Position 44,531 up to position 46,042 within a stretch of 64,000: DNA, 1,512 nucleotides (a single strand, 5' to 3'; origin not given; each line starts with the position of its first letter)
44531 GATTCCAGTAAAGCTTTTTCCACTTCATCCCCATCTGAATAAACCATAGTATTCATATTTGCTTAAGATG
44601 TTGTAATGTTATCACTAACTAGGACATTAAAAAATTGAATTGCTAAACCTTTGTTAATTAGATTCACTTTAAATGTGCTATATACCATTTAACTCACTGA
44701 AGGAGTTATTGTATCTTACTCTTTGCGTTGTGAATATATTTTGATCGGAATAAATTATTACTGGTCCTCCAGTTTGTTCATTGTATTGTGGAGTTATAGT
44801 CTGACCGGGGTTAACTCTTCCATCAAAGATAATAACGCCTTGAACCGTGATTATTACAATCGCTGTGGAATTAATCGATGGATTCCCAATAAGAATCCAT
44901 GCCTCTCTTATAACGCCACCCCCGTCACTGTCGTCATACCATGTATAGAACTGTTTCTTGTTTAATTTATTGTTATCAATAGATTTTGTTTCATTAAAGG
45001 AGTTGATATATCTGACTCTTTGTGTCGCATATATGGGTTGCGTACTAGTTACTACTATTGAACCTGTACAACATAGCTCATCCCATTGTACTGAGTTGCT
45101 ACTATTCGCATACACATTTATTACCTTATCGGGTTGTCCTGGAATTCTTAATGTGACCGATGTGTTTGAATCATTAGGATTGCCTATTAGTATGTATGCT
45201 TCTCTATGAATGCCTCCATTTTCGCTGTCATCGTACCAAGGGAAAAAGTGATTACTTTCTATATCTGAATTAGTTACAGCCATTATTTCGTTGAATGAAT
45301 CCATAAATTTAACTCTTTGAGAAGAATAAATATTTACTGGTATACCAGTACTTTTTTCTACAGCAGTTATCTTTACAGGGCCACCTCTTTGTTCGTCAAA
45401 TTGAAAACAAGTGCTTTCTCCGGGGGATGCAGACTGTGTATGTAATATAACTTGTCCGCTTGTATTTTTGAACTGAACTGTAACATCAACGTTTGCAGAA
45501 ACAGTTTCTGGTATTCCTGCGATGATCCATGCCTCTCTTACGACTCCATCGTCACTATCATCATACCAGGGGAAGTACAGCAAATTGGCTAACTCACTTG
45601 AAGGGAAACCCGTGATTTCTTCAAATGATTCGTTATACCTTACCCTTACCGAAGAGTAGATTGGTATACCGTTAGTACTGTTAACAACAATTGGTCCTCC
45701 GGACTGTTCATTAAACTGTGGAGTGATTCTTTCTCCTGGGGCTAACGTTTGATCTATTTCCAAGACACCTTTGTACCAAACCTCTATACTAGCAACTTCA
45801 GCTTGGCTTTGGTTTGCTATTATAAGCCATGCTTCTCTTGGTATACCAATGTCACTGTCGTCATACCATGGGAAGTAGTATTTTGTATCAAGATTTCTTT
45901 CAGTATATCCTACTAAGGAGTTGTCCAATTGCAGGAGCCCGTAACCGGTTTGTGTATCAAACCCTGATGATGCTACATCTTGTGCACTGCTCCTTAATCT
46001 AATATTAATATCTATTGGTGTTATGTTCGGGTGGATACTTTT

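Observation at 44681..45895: Four tandem ~100-aa repeats (W-Y-D-D-S-D ... REAW ... GGP ... QRV) forming a probable novel beta-rich binding domain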

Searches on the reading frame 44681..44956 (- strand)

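Call 8: search_protein_families(library=pfam, proteins=[window:44681-44956:-], max_evalue=10)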
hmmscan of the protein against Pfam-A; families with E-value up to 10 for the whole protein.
seq(92 aa): 2 families
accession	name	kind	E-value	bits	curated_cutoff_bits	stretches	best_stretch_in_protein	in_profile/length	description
PF24269.1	DUF7467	-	0.11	13.7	27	1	23-85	28-97/116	Domain of unknown function (DUF7467)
PF19987.4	DUF6423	-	0.12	12.5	29.7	1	36-74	84-122/161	Family of unknown function (DUF6423)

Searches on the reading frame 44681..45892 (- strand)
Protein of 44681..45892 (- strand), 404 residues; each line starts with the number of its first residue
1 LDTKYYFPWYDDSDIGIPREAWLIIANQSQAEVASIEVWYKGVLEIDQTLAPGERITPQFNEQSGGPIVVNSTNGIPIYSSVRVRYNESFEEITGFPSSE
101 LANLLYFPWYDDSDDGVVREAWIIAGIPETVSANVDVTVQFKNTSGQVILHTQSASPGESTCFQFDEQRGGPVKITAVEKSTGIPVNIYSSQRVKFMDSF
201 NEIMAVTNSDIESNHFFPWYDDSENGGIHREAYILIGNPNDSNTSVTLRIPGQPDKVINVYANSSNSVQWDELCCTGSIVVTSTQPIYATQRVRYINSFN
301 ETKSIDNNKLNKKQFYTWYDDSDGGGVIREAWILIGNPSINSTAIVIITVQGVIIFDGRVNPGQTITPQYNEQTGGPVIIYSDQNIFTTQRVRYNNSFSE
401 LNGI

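Call 29: find_homologous_proteins(query=A3, max_evalue=1e-10)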
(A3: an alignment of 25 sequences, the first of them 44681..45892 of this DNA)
Query A3 (25 sequences) (404 aa, profile of the alignment): 54 proteins with E <= 1e-10 among 7034 candidates.
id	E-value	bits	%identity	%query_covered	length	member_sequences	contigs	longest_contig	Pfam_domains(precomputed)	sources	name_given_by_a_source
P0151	4.9e-178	610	28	100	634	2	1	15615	-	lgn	-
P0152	5.8e-155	534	30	74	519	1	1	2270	PF01833.31,PF24156.3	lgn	-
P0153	5.1e-149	515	28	99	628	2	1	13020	PF01832.26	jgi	-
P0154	6.4e-149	514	31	79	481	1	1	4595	-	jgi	jgi:hypothetical protein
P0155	1.0e-140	487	27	80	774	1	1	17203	PF18986.6,PF00188.33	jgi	jgi:uncharacterized protein YkwD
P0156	1.5e-140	487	29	99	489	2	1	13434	-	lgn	-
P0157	9.2e-140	484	28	84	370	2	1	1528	-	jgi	jgi:hypothetical protein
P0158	2.0e-135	470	31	79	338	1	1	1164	-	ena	-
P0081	1.1e-132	461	30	99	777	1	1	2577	PF01839.30,PF13517.13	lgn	-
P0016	1.2e-132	461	30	99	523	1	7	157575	-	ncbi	ncbi:MAG: hypothetical protein ACYC6B_06860 [Thermoleophilia bacterium]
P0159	2.3e-132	460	31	99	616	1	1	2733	PF01832.26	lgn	-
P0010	4.3e-131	456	28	99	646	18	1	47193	-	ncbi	ncbi:MAG: glucosaminidase domain-containing protein [Thermoleophilia bacterium]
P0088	4.6e-131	456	30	99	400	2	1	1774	-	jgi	jgi:hypothetical protein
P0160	2.3e-125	437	29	93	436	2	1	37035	-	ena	-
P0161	7.6e-124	432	29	99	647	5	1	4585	PF01832.26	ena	-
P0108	2.8e-109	384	27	98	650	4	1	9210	PF24156.3,PF04185.20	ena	-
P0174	4.4e-104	367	28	83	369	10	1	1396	PF14545.14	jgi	jgi:hypothetical protein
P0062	2.3e-101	358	27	100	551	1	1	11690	PF18986.6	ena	-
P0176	1.9e-96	342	28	79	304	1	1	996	PF14545.14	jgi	jgi:hypothetical protein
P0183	8.9e-74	267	25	84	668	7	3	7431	PF01551.30,PF14545.14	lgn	-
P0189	4.4e-59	219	31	58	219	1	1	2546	PF24156.3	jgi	-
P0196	4.4e-36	143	35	47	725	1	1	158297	PF00082.28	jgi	jgi:serine protease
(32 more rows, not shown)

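Call 30: search_protein_families(library=pfam, proteins=[P0152, P0189, P0155, P0174, P0176, P0183, P0196, P0153], max_evalue=0.01)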
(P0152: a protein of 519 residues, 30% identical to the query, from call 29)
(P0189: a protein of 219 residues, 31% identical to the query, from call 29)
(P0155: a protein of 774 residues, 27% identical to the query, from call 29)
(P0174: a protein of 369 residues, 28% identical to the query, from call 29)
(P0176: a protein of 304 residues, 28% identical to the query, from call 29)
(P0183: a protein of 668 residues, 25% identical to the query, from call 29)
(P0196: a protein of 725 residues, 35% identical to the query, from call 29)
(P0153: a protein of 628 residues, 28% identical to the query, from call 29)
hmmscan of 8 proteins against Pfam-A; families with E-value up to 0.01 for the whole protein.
P0152 (519 aa): 1 family
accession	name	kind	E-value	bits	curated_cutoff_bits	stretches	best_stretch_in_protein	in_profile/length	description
PF01833.30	TIG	-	2.1e-13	50.5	20.9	1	52-136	1-84/84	IPT/TIG domain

P0189 (219 aa): 2 families
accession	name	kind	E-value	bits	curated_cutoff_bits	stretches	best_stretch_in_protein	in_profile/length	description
PF18986.5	DUF5719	-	7.4e-05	22.4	26.2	1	49-123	64-135/319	Family of unknown function (DUF5719)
PF15780.11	ASH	-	0.0016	19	27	0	142-182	24-64/98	Abnormal spindle-like microcephaly-assoc'd, ASPM-SPD-2-Hydin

P0155 (774 aa): 2 families
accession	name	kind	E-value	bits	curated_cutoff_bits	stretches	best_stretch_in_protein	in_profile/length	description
PF00188.32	CAP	-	5.2e-12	47.1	21.1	1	180-299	2-117/117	Cysteine-rich secretory protein family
PF18986.5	DUF5719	-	1.6e-07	31.2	26.2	0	565-612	54-99/319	Family of unknown function (DUF5719)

P0174 (369 aa): 2 families
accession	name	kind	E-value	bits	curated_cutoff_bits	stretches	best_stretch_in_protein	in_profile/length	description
PF14545.12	DBB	-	0.00013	22.4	22.2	0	36-75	52-90/139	Dof, BCAP, and BANK (DBB) motif,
PF25312.1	Allergen_Asp_f_4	-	0.0027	17.9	27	0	297-365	29-95/174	Allergen Asp f 4-like domain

P0176 (304 aa): 1 family
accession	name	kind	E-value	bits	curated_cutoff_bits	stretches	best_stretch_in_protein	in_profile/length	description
PF14545.12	DBB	-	0.00015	22.1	22.2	0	268-301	59-90/139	Dof, BCAP, and BANK (DBB) motif,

P0183 (668 aa): 2 families
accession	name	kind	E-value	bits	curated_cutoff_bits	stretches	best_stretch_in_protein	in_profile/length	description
PF01551.29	Peptidase_M23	-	4.8e-10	39.9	28.7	1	112-190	18-89/96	Peptidase family M23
PF14545.12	DBB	-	1.7e-06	28.4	22.2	0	634-664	62-92/139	Dof, BCAP, and BANK (DBB) motif,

P0196 (725 aa): 1 family
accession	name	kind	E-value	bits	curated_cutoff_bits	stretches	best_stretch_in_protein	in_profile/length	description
PF00082.27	Peptidase_S8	-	2.2e-38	132.7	21.8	1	200-518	3-288/288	Subtilase family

P0153 (628 aa): 1 family
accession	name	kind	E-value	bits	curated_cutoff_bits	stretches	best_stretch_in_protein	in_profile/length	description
PF01832.25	Glucosaminidase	-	7.6e-07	30.3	30.2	1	66-143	4-81/123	Mannosyl-glycoprotein endo-beta-N-acetylglucosaminidase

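Call 43: predict_structure(alignment_id=A5)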
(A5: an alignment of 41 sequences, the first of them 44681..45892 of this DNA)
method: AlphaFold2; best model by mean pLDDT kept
length: 404 residues; sequences in the alignment: 41
mean_pLDDT: 91.9   pTM: 0.90
mean pLDDT of the five models: 91.9, 91.6, 89.6, 89.4, 88.3
residues with pLDDT >= 90: 311; 70-90: 84; 50-70: 9; < 50: 0
segments of 3 or more residues with pLDDT < 50: none
pLDDT, mean of each block of 10 residues (from residue 1): 89 83 94 97 96 94 92 95 92 95 96 82 94 96 79 94 93 96 97 94 96 94 76 95 96 93 94 80 98 92 95 93 77 94 96 93 92 89 97 92 91
secondary structure, 60 per line:
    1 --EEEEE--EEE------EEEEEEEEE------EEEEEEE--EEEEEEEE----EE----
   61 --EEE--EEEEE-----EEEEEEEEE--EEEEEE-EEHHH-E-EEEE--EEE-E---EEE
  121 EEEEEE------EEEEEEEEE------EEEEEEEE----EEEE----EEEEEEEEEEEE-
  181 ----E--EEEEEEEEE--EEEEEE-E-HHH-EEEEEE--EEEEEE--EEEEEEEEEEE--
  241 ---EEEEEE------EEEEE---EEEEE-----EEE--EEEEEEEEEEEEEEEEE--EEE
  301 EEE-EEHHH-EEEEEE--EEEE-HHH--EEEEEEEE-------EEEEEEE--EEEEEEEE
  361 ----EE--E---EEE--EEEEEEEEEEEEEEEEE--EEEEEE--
elements in order: E3-7 E10-12 E19-27 E34-40 E43-50 E63-65 E68-72 E78-86 E89-94 E104-107 E110-112 E118-126 E133-141 E148-155 E160-163 E168-179 E188-196 E199-204 E212-217 E220-225 E228-238 E244-249 E256-260 E264-268 E274-276 E279-295 E298-303 E311-316 E319-322 E329-336 E344-350 E353-360 E373-375 E378-394 E397-402
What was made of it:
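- On ASRAH superfamily (ASRT/TM1070-like): The AF2 module model has 8 strands per repeat, with beta1 broken by a bulge (call 43). In the model, strand 19-27 (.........) ends at that Asn (call 43).
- AlphaFold2 on the 404-aa module with 41 sequences gives pLDDT 91.9 and pTM 0.90, with 8 strands per repeat (call 43). N27 of the module ends strand 19-27 in the model (call 43). pTM 0.90 for the whole tetrad (call 43) is not expected for flexibly linked domains.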

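Call 46: fold_search(model_id=the predicted structure, library=pdb)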
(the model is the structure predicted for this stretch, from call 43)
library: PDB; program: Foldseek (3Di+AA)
matches with E <= 10: 1065; with E <= 0.001: 5
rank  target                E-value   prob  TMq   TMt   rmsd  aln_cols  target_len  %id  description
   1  9fx3_A                4.4e-04  0.54  0.16  0.07  18.9       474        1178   11  Structure of active human CD109 (released 2025-03-19)
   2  9fx2                  4.6e-04  0.51  0.15  0.07  18.7       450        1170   11  Structure of methylamine activated CD109 (released 2025-03-19)
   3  5jpm_A                4.6e-04  0.35  0.13  0.09  20.0       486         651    7  Structure of the complex of human complement C4 with MASP-2 rebuilt using iMDFF (released 2016-08-10)
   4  8v29_C                9.8e-04  0.33  0.13  0.08  31.2       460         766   10  Cryo-EM structure of human type I OSM receptor complex: model for full extracellular assembly (released 2024-11-20)
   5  9u60_E                9.8e-04  0.23  0.12  0.06  20.4       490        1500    8  C3 convertases zymogen C4b2 in loading state (released 2026-01-14)
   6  6xi3                  1.1e-03  0.23  0.11  0.11  41.3       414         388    9  Crystal structure of tetra-tandem repeat in extending region of large adhesion protein (released 2020-10-14)
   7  2qql_A                1.8e-03  0.44  0.17  0.14  19.5       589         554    8  Neuropilin-2 a1a2b1b2 Domains in Complex with a Semaphorin-Blocking Fab (released 2007-11-20)
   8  2a74_D                2.0e-03  0.18  0.13  0.09  22.1       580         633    8  Human Complement Component C3c (released 2005-09-27)
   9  2qki_A                2.0e-03  0.15  0.12  0.09  22.3       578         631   10  Human C3c in complex with the inhibitor compstatin (released 2007-08-14)
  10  9u61_E                2.2e-03  0.21  0.13  0.05  20.5       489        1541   10  CP/MBL pathways C3 convertase C4b2a and C3 complex (released 2026-01-14)
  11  8uin_G                2.7e-03  0.15  0.12  0.09  22.8       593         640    9  Structure of the C3bBb-albicin complex (released 2024-05-08)
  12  2qqk_A                3.5e-03  0.33  0.17  0.14  20.4       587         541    8  Neuropilin-2 a1a2b1b2 Domains in Complex with a Semaphorin-Blocking Fab (released 2007-11-20)
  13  8d74_B                3.7e-03  0.12  0.10  0.11  28.7       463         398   12  Cryo-EM structure of human CNTF signaling complex: model containing the interaction core region (released 2023-03-29)
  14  2q7n_A                4.0e-03  0.14  0.12  0.10  38.3       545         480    9  Crystal structure of Leukemia inhibitory factor in complex with LIF receptor (domains 1-5) (released 2007-07-31)
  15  4gz9_A                4.2e-03  0.16  0.14  0.11  25.9       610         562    8  Mouse Neuropilin-1, extracellular domains 1-4 (a1a2b1b2) (released 2012-10-17)
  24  1nc7_B                1.2e-02  1.00  0.20  0.60   4.2       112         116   17  Crystal Structure of Thermotoga maritima 1070 (released 2003-07-01)
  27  1nc7_D                1.3e-02  1.00  0.20  0.61   4.3       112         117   17  Crystal Structure of Thermotoga maritima 1070 (released 2003-07-01)
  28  1nc7_A                1.4e-02  1.00  0.19  0.60   4.1       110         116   17  Crystal Structure of Thermotoga maritima 1070 (released 2003-07-01)
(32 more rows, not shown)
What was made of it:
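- TM1070 (1nc7) matches a single repeat at probability 1.00, TM 0.60 over 112 columns (call 46).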

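Call 48: search_solved_structures(query=A3, max_evalue=10, show_alignments=2)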
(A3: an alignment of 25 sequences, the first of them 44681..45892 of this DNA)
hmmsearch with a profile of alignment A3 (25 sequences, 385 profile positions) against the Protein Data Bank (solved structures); distinct sequences matched with E-value up to 10: 3.
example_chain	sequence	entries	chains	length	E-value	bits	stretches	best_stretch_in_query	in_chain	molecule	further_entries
8bl3_A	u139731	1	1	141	0.00015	24.2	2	218-253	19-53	scIg12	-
8bl6_A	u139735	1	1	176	0.00032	23.1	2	218-253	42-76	dIG14-scdim-EF62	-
7skp_A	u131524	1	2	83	0.37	13.1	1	218-253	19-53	De novo synthetic protein DIG14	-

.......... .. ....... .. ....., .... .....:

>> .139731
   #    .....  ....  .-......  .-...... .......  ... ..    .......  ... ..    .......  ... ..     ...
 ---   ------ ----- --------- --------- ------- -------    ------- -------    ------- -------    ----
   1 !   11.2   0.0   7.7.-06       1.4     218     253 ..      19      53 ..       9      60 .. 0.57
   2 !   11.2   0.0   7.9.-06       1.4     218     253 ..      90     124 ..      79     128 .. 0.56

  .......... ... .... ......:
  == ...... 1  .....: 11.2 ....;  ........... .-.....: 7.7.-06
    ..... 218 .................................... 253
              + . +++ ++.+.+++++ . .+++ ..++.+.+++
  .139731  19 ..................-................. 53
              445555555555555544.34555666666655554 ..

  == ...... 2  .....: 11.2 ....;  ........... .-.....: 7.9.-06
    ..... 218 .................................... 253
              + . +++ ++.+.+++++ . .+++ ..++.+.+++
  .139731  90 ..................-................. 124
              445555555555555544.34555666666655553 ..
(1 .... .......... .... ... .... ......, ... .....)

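Call 52: find_related_loci(query=window:44681-45892:-, collection=genome_contigs, flank=5000)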
Query window:44681-45892:- (404 aa) in genome_contigs; peptide patterns used: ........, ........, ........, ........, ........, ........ (x = any residue, [..] = any of these).
20 stretches matched a pattern; 1 encode a relative of the query (tblastn E <= 1e-3); 1 distinct loci.
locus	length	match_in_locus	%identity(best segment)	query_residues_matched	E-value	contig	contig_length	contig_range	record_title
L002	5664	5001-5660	31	1-404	1e-28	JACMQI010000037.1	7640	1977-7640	MAG: candidate division SR1 bacterium isolate LF-bin-417 FL-bin-417-contig-k141_2819089, whole genome shotgun sequence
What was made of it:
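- Tried and rejected: With the single module it found only one locus, in an SR1 bacterium (call 52).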

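Call 59: search_protein_families(library=pfam, alignment_id=A5, max_evalue=5)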
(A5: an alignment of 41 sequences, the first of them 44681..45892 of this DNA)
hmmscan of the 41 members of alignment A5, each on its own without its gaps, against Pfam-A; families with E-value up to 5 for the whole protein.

A. member 1, window:44681-45892:- (404 aa): 2 families
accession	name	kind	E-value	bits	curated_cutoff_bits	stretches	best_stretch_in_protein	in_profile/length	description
PF24269.1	DUF7467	-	0.32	12.2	27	1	336-394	29-94/116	Domain of unknown function (DUF7467)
PF19081.6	Ig_7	-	0.81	10.5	27.3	0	300-330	15-45/84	Ig-like domain CHU_C associated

B. families by the number of members that match (of 41 scanned): 101 families (the first 25 are shown)
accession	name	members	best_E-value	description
PF01832.25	Glucosaminidase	10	1.8e-08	Mannosyl-glycoprotein endo-beta-N-acetylglucosaminidase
PF18986.5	DUF5719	5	1.1e-12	Family of unknown function (DUF5719)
PF18872.5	Daz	5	0.0017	Daz repeat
PF24053.1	DUF7356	5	0.02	Domain of unknown function (DUF7356)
PF14545.12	DBB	4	1.7e-06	Dof, BCAP, and BANK (DBB) motif,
PF24511.1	DUF7591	4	0.0001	Domain of unknown function (DUF7591)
PF21305.2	type_II_gspD_N0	3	0.0079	GspD-like, N0 domain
PF24880.1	DUF7738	3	0.0091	Domain of unknown function (DUF7738)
PF24156.1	DUF7407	3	0.06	Domain of unknown function (DUF7407)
PF07995.17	GSDH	2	1.4e-47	Glucose / Sorbosone dehydrogenase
PF07593.17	UnbV_ASPIC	2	0.00034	ASPIC and UnbV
PF05506.17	PLipase_C_C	2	0.0013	Bacterial phospholipase C, C-terminal domain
PF01352.32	KRAB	2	0.0053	KRAB box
PF13157.11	Enas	2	0.039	Endospore appendages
PF03168.19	LEA_2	2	0.16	Late embryogenesis abundant protein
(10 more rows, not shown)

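Call 67: search_protein_families(library=pfam, proteins=[P0189], max_evalue=10)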
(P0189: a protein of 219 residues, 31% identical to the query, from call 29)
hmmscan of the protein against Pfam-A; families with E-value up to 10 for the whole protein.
P0189 (219 aa): 9 families
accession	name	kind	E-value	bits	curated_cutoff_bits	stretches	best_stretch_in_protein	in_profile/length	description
PF18986.5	DUF5719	-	7.4e-05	22.4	26.2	2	49-123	64-135/319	Family of unknown function (DUF5719)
PF15780.11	ASH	-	0.0016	19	27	2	142-182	24-64/98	Abnormal spindle-like microcephaly-assoc'd, ASPM-SPD-2-Hydin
PF24156.1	DUF7407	-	0.014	16.1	28.2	1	146-184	12-52/74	Domain of unknown function (DUF7407)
PF03659.20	Glyco_hydro_71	-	0.068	12.4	34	1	138-184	310-356/375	Glycosyl hydrolase family 71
PF17189.10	Glyco_hydro_30C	-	0.17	12.5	22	2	149-180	33-65/65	Glycosyl hydrolase family 30 beta sandwich domain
PF08428.16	Rib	-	0.19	12.8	27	0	138-163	47-72/76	Rib domain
PF09614.15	Cas_Csy2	-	0.59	9.8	25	1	49-74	2-27/296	CRISPR-associated protein (Cas_Csy2)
PF23061.1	CUB_M02D8_5_2nd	-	0.8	10.5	30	1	32-80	36-83/114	M02D8_5-like, second CUB domain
PF02369.22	Big_1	-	9.9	6.8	34.9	0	168-196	52-80/93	Bacterial Ig-like domain (group 1)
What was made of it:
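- Tried and rejected: I treat them as noise (calls 30, 59, 67).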

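Call 72: search_protein_families(library=phrogs, proteins=[window:44681-45892:-], max_evalue=0.1)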
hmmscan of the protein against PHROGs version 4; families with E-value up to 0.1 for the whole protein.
window:44681-45892:- (404 aa): 0 families

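Call 74: fold_search(model_id=the predicted structure, library=viral)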
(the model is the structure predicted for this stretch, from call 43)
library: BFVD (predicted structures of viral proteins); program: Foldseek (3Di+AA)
matches with E <= 10: 1072; with E <= 0.001: 10
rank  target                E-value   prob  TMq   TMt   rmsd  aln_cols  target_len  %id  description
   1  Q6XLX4                1.9e-10  1.00  0.62  0.49   5.4       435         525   12  FirrV-1-C4 [Feldmannia irregularis virus a]
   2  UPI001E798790         2.8e-05  0.93  0.16  0.11  28.4       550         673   12  (no name look-up for this kind of identifier)
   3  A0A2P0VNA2            8.4e-05  0.84  0.15  0.09  23.9       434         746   10  Uncharacterized protein [Tetraselmis virus 1]
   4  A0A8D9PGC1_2          1.6e-04  0.41  0.14  0.06  30.1       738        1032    9  (no name in the UniProt tables at hand)
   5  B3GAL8                2.1e-04  0.33  0.12  0.06  55.0       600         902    7  AMDV3_2 [uncultured virus]
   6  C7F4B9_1              3.3e-04  0.35  0.13  0.08  20.4       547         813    8  (no name in the UniProt tables at hand)
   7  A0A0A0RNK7            4.5e-04  0.57  0.15  0.09  24.6       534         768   10  Uncharacterized protein [Bacillus phage Pookie]
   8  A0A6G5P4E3            6.3e-04  0.35  0.13  0.09  41.4       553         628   10  Uncharacterized protein [Edwardsiella phage ETP-1]
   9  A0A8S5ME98            8.2e-04  0.51  0.17  0.09  26.5       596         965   10  F5/8 type C domain [Siphoviridae sp. ctYh54]
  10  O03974                9.5e-04  0.16  0.10  0.08  45.7       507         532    8  (no name in the UniProt tables at hand)
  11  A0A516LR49            1.2e-03  0.25  0.13  0.06  31.1       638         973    8  (no name in the UniProt tables at hand)
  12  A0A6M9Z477            1.3e-03  0.16  0.12  0.07  44.2       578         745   10  (no name in the UniProt tables at hand)
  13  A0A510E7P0            1.4e-03  0.30  0.15  0.07  20.1       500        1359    9  (no name in the UniProt tables at hand)
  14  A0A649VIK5            1.7e-03  0.33  0.14  0.10  23.6       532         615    9  Minor tail protein [Gordonia phage Lauer]
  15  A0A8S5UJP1            1.8e-03  0.47  0.15  0.10  24.4       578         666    9  Uncharacterized protein [Podoviridae sp. ct9A73]
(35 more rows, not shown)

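Call 75: find_encoding_contigs(protein=P0196, flank=8000, max_places=1)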
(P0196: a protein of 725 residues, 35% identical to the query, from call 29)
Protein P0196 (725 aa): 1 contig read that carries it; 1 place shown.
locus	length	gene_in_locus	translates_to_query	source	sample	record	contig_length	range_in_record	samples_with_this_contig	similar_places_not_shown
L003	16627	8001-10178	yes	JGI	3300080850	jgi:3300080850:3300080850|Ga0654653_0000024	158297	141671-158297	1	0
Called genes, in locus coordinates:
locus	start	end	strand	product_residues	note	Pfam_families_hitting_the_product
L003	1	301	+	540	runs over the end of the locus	-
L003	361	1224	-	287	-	PF01145:Band_7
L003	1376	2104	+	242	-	-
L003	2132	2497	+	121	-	-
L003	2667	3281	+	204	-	PF07987:DUF1775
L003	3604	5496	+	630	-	PF00587:tRNA-synt_2b, PF03129:HGTP_anticodon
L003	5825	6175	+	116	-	-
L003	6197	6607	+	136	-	-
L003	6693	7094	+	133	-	-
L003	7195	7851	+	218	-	-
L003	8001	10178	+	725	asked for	PF00082:Peptidase_S8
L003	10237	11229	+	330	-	PF00535:Glycos_transf_2 (weak)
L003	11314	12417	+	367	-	PF13450:NAD_binding_8, PF03275:GLF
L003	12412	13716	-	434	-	-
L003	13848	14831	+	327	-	PF13489:Methyltransf_23, PF08003:Methyltransf_9 (faint), PF13847:Methyltransf_31, PF08241:Methyltransf_11, PF08242:Methyltransf_12, PF13649:Methyltransf_25 (weak)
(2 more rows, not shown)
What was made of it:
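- A relative with S8 plus a dyad also sits beside GT2/GLF/methyltransferase genes (call 75).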
